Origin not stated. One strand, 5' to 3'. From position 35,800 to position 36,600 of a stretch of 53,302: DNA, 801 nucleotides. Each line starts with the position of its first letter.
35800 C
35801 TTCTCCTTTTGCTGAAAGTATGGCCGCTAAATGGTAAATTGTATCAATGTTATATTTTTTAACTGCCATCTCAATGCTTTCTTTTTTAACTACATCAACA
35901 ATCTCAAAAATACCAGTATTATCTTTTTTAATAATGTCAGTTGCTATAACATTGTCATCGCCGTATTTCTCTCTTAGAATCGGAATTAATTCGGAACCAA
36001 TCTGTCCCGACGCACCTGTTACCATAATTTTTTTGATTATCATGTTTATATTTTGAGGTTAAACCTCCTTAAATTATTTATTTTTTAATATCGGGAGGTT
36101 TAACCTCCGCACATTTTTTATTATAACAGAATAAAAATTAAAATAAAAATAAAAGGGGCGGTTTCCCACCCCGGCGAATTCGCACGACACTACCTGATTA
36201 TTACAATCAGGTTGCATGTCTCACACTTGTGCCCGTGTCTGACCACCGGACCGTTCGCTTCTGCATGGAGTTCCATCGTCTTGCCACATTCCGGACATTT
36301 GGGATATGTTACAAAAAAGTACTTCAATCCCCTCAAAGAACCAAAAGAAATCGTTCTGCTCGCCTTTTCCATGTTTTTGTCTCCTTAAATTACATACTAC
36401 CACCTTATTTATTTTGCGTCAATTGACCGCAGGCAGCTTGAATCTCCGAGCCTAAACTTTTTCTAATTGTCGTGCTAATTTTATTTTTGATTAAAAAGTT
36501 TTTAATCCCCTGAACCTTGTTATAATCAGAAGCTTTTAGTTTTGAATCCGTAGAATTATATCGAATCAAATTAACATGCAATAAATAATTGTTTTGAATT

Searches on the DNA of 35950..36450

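Call 51: search_rna_families(source=window, start=35950, end=36450, threshold=evalue, max_evalue=1)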
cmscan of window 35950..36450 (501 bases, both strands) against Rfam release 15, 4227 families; matches with E-value up to 1: 3.
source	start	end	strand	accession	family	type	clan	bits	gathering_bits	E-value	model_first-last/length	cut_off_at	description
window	36035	36110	-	RF01589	plasmodium_snoR11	Gene; snRNA; snoRNA; HACA-box;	-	21.1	80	0.77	1-207/207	no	small nucleolar RNA snoR11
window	36051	36111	-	RF03442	mir-4003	Gene; miRNA;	-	19.9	70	0.42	1-58/58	no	mir-4003 microRNA precursor family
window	36056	36108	+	RF04127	MIR8007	Gene; miRNA;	-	17.4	195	0.65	1-226/226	no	MIR8007 microRNA precursor family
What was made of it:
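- Tried and rejected: A permissive Rfam scan of the GC-rich intergenic stretch 35950-36450 gave only noise (call 51).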
